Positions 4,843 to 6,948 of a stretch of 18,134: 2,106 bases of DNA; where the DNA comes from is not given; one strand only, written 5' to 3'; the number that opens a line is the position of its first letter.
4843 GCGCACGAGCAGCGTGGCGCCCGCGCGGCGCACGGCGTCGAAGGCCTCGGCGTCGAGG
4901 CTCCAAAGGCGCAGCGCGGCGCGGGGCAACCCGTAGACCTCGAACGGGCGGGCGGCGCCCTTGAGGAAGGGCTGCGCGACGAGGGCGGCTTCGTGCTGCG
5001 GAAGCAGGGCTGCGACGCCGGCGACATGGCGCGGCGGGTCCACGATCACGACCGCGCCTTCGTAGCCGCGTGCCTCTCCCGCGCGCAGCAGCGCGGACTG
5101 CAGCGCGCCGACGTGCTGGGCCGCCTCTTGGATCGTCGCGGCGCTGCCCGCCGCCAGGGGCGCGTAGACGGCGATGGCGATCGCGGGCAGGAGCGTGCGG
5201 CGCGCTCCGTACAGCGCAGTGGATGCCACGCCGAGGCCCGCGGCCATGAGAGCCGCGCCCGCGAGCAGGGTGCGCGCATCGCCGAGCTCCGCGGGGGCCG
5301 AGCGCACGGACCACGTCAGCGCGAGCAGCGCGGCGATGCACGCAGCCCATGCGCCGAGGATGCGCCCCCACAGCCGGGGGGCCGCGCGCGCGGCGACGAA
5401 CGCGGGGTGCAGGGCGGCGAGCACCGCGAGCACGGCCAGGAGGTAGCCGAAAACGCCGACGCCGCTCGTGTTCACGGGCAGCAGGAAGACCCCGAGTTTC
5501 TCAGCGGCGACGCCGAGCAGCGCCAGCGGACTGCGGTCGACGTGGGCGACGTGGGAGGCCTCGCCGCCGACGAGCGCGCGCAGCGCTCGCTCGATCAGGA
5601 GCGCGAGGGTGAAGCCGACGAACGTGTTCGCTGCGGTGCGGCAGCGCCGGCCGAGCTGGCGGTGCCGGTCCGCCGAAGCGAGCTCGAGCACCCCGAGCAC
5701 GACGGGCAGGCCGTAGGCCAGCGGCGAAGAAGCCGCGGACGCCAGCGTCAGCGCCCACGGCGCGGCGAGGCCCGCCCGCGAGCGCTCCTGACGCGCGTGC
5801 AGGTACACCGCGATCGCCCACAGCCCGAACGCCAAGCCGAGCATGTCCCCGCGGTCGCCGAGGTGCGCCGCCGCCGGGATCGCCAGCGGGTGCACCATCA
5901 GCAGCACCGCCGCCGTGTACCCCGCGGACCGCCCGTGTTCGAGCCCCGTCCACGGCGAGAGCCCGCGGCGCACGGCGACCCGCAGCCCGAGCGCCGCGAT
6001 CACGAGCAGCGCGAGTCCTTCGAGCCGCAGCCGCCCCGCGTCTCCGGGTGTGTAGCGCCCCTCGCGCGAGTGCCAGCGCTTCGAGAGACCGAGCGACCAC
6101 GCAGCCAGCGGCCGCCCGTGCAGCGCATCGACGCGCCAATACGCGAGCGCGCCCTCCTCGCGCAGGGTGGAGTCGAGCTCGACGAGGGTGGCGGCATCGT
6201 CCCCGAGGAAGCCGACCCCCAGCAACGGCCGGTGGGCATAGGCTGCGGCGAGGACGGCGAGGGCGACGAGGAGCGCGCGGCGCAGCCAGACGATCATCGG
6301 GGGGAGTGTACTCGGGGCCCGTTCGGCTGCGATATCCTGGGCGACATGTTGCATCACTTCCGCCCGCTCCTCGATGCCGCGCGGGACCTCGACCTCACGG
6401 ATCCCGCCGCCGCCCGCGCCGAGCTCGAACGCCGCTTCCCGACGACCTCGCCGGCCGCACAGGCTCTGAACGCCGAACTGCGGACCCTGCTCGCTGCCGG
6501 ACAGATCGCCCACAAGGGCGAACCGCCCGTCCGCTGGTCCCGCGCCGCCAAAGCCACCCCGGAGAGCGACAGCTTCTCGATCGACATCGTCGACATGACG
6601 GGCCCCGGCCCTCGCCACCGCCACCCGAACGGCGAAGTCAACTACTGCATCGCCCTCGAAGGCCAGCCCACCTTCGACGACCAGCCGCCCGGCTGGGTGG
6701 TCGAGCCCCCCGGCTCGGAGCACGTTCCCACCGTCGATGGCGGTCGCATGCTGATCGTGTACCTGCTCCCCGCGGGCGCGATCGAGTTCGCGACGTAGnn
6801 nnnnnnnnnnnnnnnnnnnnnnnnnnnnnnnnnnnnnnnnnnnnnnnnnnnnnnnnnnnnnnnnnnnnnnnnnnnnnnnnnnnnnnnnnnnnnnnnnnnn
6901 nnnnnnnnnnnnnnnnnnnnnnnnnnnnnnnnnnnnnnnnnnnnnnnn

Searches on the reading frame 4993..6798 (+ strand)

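Call 12: search_protein_families(library=pfam, proteins=[window:4993-6798:+], max_evalue=0.01)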
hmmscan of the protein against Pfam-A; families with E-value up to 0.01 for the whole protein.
window:4993-6798:+ (601 aa): 1 family
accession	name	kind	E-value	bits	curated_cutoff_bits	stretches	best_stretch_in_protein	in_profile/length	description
PF16155.11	PnbB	-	4.4e-25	88.8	26.9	1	471-599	16-153/153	4-hydroxylaminobenzoate lyase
